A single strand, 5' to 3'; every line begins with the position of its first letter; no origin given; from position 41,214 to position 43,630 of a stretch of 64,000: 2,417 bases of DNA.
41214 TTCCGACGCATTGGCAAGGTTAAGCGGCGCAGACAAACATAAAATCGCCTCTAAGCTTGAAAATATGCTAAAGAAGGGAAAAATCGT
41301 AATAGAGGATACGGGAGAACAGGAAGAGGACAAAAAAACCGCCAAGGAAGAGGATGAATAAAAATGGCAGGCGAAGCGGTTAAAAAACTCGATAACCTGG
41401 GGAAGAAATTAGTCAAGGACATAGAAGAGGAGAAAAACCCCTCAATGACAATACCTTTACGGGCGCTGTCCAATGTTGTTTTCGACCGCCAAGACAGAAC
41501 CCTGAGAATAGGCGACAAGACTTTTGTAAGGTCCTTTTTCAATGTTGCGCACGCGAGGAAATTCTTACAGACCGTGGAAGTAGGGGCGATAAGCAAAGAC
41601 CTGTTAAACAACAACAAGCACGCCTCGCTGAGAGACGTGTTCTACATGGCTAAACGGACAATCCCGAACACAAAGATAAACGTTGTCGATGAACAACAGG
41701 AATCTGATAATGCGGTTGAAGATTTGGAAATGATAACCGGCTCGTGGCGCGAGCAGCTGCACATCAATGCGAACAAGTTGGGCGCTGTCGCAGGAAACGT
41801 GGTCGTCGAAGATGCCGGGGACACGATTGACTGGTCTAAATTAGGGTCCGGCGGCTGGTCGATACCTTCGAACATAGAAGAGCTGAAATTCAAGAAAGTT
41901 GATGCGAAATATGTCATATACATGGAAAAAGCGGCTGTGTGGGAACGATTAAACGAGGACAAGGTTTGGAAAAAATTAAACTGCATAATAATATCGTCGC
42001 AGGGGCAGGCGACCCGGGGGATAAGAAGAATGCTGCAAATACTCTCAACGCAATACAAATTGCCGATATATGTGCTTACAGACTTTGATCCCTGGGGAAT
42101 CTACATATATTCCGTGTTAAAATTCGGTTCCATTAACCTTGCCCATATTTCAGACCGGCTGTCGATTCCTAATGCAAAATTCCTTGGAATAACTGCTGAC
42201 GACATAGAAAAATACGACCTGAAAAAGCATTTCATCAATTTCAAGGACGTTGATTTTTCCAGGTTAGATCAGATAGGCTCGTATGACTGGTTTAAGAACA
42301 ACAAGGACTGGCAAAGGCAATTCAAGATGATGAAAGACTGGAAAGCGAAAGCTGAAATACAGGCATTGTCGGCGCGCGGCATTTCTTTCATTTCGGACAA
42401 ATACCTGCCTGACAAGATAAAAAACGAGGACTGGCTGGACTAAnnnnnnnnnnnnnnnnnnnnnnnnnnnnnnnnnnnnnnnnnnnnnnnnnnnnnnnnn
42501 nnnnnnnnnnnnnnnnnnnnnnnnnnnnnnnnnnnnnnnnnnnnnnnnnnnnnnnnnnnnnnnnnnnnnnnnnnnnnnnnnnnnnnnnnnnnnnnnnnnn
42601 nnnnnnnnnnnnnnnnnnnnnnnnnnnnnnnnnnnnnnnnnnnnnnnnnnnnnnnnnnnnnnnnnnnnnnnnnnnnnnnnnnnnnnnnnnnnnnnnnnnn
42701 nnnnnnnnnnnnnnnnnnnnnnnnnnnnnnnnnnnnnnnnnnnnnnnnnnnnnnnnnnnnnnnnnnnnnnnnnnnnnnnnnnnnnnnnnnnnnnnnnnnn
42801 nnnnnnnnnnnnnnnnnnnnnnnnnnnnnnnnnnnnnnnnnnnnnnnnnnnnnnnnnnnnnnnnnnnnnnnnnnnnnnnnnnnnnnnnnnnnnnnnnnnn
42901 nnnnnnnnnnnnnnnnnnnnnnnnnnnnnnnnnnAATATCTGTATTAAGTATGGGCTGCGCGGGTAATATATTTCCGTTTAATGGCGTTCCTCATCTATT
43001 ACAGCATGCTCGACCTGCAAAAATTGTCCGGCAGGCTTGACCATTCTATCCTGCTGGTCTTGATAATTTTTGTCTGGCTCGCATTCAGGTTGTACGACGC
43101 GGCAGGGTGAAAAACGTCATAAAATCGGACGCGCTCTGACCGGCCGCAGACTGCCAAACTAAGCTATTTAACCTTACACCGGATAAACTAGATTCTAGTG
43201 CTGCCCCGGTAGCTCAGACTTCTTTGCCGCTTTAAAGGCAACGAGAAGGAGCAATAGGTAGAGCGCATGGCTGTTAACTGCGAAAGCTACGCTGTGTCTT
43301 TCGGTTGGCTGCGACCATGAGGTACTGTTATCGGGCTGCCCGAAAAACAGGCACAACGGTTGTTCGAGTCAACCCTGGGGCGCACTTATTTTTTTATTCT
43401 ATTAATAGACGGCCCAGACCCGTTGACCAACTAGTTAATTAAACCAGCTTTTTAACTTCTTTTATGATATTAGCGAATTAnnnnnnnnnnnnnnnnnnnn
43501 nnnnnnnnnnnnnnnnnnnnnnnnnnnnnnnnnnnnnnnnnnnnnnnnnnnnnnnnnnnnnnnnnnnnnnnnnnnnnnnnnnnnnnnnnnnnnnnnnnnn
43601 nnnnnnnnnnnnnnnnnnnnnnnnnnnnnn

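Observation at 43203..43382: tRNA-Asn(GUU) with three introns (D-loop, anticodon loop, variable loop)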

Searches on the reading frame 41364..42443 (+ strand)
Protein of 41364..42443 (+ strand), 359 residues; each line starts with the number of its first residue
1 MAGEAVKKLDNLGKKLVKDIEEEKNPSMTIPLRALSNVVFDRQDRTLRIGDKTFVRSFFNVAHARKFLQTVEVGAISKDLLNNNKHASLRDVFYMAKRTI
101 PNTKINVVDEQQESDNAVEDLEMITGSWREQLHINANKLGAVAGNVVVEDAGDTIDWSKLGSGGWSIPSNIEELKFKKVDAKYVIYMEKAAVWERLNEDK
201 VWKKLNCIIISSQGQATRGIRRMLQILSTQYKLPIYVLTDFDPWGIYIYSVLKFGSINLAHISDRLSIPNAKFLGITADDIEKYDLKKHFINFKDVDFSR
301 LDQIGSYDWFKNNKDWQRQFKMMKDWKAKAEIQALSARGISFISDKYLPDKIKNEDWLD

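Call 8: find_encoding_contigs(protein=window:41364-42443:+, flank=10000, max_places=6)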
Protein window:41364-42443:+ (359 aa): 1 contig read that carries it; 1 place shown.
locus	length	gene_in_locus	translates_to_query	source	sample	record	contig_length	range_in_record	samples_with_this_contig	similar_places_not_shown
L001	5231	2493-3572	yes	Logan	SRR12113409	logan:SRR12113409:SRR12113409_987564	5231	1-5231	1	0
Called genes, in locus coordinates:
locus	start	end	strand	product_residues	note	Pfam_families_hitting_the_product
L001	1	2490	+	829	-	?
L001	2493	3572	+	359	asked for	PF04406:TP6A_N, PF20768:Topo_VI_alpha, PF21180:TOP6A-Spo11_Toprim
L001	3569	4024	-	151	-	-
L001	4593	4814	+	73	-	-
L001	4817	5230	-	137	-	?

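Call 10: find_homologous_proteins(query=window:41364-42440:+, max_evalue=1e-30)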
Query window:41364-42440:+ (359 aa): 2990 proteins with E <= 1e-30 among 5240 candidates; the best 120 are listed.
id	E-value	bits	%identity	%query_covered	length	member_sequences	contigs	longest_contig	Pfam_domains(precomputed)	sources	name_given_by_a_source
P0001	4.2e-222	754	93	100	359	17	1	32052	PF21180.4,PF20768.3,PF04406.20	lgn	-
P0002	5.3e-215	731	89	100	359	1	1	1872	PF21180.4,PF20768.3,PF04406.20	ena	-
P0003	2.3e-211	719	88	99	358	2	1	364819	PF21180.4,PF20768.3,PF04406.20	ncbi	-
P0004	3.6e-183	626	76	98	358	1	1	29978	PF21180.4,PF20768.3,PF04406.20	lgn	-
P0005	7.7e-183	625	76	98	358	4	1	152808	PF21180.4,PF20768.3,PF04406.20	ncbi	-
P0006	3.4e-182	623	76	98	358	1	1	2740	PF21180.4,PF20768.3,PF04406.20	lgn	-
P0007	3.2e-178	610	74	99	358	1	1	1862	PF21180.4,PF20768.3,PF04406.20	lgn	-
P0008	5.7e-176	603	73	99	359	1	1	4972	PF21180.4,PF20768.3,PF04406.20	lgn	-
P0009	6.6e-176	603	73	99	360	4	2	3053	PF21180.4,PF20768.3,PF04406.20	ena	-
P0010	2.2e-175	601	73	99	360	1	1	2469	PF21180.4,PF20768.3,PF04406.20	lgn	-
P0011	1.1e-173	595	73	99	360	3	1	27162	PF21180.4,PF20768.3,PF04406.20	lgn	-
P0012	3.3e-173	594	71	100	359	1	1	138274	PF21180.4,PF20768.3,PF04406.20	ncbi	-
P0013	3.8e-173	593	71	100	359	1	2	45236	PF21180.4,PF20768.3,PF04406.20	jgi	jgi:DNA topoisomerase-6 subunit A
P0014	4.5e-173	593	73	97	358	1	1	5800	PF21180.4,PF20768.3,PF04406.20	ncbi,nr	ncbi:Type 2 DNA topoisomerase 6 subunit A [uncultured archaeon]|nr:Type 2 DNA topoisomerase 6 subuni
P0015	1.0e-172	592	72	99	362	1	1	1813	PF21180.4,PF20768.3,PF04406.20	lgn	-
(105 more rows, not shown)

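Call 11: find_encoding_contigs(protein=P0001, flank=10000, max_places=3)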
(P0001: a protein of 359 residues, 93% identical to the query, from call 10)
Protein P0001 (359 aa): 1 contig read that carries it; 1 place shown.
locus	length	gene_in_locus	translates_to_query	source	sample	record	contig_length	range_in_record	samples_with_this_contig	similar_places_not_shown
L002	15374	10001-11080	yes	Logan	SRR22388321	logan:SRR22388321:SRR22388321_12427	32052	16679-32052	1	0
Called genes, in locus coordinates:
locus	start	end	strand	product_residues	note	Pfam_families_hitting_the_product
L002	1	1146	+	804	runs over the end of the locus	PF00437:T2SSE, PF27713:UCP018868 (faint)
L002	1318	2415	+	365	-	PF01385:OrfB_IS605, PF07282:Cas12f1-like_TNB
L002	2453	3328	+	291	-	PF00482:T2SSF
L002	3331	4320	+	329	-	PF00482:T2SSF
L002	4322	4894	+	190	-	-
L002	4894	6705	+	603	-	-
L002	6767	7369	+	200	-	PF04981:NMD3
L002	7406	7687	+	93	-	PF01176:eIF-1a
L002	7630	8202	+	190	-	PF21800:KH_KRR1_2nd, PF22891:KH_PNO1_2nd, PF00013:KH_1 (weak)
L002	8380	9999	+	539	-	PF02518:HATPase_c, PF13589:HATPase_c_3, PF09239:Topo-VIb_trans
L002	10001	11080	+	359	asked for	PF04406:TP6A_N, PF20768:Topo_VI_alpha (weak), PF21180:TOP6A-Spo11_Toprim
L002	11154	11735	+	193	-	-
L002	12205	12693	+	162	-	PF00596:Aldolase_II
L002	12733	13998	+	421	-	PF00009:GTP_EFTU, PF01926:MMR_HSR1 (weak), PF03144:GTP_EFTU_D2, PF03143:GTP_EFTU_D3, PF22594:GTP-eEF1A_C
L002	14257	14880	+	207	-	PF02778:tRNA_int_endo_N, PF01974:tRNA_int_endo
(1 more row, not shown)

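Call 12: find_encoding_contigs(protein=P0003, flank=10000, max_places=3)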
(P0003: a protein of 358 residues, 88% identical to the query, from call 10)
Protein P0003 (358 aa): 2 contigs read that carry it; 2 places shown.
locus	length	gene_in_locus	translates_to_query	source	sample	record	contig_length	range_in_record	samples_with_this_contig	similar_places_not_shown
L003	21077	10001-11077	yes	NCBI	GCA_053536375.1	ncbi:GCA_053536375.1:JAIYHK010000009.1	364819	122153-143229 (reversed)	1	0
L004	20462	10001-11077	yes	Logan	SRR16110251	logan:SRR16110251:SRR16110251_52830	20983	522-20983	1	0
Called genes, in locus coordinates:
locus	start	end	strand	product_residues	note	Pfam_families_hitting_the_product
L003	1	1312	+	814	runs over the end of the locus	PF00437:T2SSE, PF27713:UCP018868 (weak)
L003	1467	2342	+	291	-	PF00482:T2SSF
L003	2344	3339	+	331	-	PF00482:T2SSF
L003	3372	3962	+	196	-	-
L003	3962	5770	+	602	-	-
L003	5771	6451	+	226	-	PF04981:NMD3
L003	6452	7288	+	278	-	PF01887:SAM_HAT_N, PF20257:SAM_HAT_C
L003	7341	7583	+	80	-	PF01176:eIF-1a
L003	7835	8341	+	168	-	PF21800:KH_KRR1_2nd, PF22891:KH_PNO1_2nd, PF00013:KH_1 (weak)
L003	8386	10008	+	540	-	PF02518:HATPase_c, PF13589:HATPase_c_3, PF09239:Topo-VIb_trans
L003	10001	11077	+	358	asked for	PF04406:TP6A_N, PF20768:Topo_VI_alpha, PF21180:TOP6A-Spo11_Toprim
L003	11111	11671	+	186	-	-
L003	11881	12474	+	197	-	PF00596:Aldolase_II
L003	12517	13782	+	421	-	PF00009:GTP_EFTU, PF01926:MMR_HSR1 (weak), PF03144:GTP_EFTU_D2, PF03143:GTP_EFTU_D3, PF22594:GTP-eEF1A_C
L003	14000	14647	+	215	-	PF02778:tRNA_int_endo_N, PF01974:tRNA_int_endo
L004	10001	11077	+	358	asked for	PF04406:TP6A_N, PF20768:Topo_VI_alpha, PF21180:TOP6A-Spo11_Toprim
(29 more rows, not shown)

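Call 13: find_encoding_contigs(protein=P0005, flank=10000, max_places=3)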
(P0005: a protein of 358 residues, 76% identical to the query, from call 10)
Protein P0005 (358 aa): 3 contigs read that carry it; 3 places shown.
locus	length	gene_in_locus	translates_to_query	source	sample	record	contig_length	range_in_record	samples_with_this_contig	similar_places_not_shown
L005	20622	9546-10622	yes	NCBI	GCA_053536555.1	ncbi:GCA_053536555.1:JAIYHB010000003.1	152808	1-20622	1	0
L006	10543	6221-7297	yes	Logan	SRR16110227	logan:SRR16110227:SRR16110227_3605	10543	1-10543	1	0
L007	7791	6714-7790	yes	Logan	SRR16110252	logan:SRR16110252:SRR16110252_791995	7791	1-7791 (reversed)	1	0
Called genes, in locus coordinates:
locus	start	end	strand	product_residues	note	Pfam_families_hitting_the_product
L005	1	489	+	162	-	?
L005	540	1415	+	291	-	PF00482:T2SSF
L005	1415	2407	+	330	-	PF00482:T2SSF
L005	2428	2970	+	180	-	-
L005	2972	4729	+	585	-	-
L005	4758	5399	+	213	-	PF04981:NMD3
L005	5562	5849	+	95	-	PF01176:eIF-1a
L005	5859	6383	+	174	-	PF00013:KH_1, PF22675:KH-I_KHDC4-BBP (faint), PF21800:KH_KRR1_2nd, PF22891:KH_PNO1_2nd, PF00013:KH_1 (weak)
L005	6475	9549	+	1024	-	PF02518:HATPase_c, PF13589:HATPase_c_3 (faint), PF14890:Intein_splicing, PF14528:LAGLIDADG_3 (faint), PF05204:Hom_end (faint), PF09239:Topo-VIb_trans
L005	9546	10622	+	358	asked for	PF04406:TP6A_N, PF20768:Topo_VI_alpha, PF21180:TOP6A-Spo11_Toprim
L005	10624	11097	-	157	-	-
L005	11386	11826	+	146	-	-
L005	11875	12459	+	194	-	-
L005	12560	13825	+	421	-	PF00009:GTP_EFTU, PF01926:MMR_HSR1 (faint), PF03144:GTP_EFTU_D2, PF03143:GTP_EFTU_D3, PF22594:GTP-eEF1A_C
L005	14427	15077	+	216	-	PF02778:tRNA_int_endo_N, PF01974:tRNA_int_endo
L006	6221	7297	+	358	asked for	PF04406:TP6A_N, PF20768:Topo_VI_alpha, PF21180:TOP6A-Spo11_Toprim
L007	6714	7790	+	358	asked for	PF04406:TP6A_N, PF20768:Topo_VI_alpha, PF21180:TOP6A-Spo11_Toprim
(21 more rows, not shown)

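Call 53: find_encoding_contigs(protein=P0004, flank=4000, max_places=3)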
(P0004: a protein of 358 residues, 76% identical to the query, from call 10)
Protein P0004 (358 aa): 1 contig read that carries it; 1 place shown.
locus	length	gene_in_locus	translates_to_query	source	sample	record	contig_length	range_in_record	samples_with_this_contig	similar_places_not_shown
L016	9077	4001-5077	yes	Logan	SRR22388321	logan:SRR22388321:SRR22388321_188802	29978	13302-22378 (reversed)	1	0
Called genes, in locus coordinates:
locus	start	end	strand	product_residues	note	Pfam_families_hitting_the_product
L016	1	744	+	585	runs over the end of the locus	-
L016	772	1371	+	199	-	PF04981:NMD3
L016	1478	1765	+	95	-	PF01176:eIF-1a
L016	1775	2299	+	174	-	PF00013:KH_1 (weak), PF22675:KH-I_KHDC4-BBP (faint), PF21800:KH_KRR1_2nd, PF22891:KH_PNO1_2nd, PF00013:KH_1 (weak)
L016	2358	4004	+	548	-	PF02518:HATPase_c, PF13589:HATPase_c_3, PF09239:Topo-VIb_trans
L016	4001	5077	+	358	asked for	PF04406:TP6A_N, PF20768:Topo_VI_alpha, PF21180:TOP6A-Spo11_Toprim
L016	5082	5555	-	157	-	-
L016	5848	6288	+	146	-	-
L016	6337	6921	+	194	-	-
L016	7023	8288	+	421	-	PF00009:GTP_EFTU, PF01926:MMR_HSR1 (weak), PF03144:GTP_EFTU_D2, PF03143:GTP_EFTU_D3, PF22594:GTP-eEF1A_C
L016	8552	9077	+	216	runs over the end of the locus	PF02778:tRNA_int_endo_N, PF01974:tRNA_int_endo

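Call 54: find_encoding_contigs(protein=P0012, flank=4000, max_places=3)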
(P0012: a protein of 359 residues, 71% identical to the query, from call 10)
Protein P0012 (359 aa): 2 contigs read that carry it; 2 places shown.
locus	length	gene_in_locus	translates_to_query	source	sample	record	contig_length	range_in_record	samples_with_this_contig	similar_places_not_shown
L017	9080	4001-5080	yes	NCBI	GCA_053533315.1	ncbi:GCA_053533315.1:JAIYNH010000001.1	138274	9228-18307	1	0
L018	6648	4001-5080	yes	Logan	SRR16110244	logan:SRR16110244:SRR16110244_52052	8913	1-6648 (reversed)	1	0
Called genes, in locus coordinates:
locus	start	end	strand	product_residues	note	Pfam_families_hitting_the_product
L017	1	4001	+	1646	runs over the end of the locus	PF02518:HATPase_c (faint), PF14890:Intein_splicing, PF14528:LAGLIDADG_3 (weak), PF09239:Topo-VIb_trans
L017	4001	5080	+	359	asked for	PF04406:TP6A_N, PF20768:Topo_VI_alpha, PF21180:TOP6A-Spo11_Toprim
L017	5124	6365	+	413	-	PF04055:Radical_SAM, PF08608:Wyosine_form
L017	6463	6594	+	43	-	-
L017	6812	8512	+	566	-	-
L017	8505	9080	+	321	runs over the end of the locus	-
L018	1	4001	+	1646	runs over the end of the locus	PF02518:HATPase_c (faint), PF14890:Intein_splicing, PF14528:LAGLIDADG_3 (weak), PF09239:Topo-VIb_trans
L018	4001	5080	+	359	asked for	PF04406:TP6A_N, PF20768:Topo_VI_alpha, PF21180:TOP6A-Spo11_Toprim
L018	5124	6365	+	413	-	PF04055:Radical_SAM, PF08608:Wyosine_form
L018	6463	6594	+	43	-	-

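Call 55: find_encoding_contigs(protein=P0011, flank=4000, max_places=3)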
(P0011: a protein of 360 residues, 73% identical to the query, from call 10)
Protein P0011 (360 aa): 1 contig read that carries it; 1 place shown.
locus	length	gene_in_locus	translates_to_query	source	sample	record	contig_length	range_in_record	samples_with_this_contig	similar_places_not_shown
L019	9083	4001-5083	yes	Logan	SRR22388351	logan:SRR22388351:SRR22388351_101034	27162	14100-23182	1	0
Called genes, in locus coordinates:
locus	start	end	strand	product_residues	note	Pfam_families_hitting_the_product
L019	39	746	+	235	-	PF03109:ABC1 (faint), PF01163:RIO1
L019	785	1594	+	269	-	PF04909:Amidohydro_2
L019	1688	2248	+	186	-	PF00013:KH_1 (faint), PF21800:KH_KRR1_2nd, PF22891:KH_PNO1_2nd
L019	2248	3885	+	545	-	PF02518:HATPase_c, PF13589:HATPase_c_3, PF09239:Topo-VIb_trans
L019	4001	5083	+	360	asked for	PF04406:TP6A_N, PF20768:Topo_VI_alpha, PF21180:TOP6A-Spo11_Toprim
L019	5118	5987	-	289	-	-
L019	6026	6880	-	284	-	PF05362:Lon_C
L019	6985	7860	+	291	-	PF04055:Radical_SAM, PF13353:Fer4_12 (weak)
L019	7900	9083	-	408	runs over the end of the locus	-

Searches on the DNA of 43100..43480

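Call 4: search_rna_families(source=window, start=43100, end=43480, threshold=evalue, max_evalue=10, show_alignments=4)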
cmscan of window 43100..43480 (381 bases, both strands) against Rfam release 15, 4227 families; matches with E-value up to 10: 1.
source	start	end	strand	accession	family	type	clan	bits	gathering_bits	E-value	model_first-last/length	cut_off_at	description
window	43383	43458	-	RF01078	PK-PYVV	Cis-reg;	-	16.3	65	2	1-58/58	no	3'-terminal pseudoknot in PYVV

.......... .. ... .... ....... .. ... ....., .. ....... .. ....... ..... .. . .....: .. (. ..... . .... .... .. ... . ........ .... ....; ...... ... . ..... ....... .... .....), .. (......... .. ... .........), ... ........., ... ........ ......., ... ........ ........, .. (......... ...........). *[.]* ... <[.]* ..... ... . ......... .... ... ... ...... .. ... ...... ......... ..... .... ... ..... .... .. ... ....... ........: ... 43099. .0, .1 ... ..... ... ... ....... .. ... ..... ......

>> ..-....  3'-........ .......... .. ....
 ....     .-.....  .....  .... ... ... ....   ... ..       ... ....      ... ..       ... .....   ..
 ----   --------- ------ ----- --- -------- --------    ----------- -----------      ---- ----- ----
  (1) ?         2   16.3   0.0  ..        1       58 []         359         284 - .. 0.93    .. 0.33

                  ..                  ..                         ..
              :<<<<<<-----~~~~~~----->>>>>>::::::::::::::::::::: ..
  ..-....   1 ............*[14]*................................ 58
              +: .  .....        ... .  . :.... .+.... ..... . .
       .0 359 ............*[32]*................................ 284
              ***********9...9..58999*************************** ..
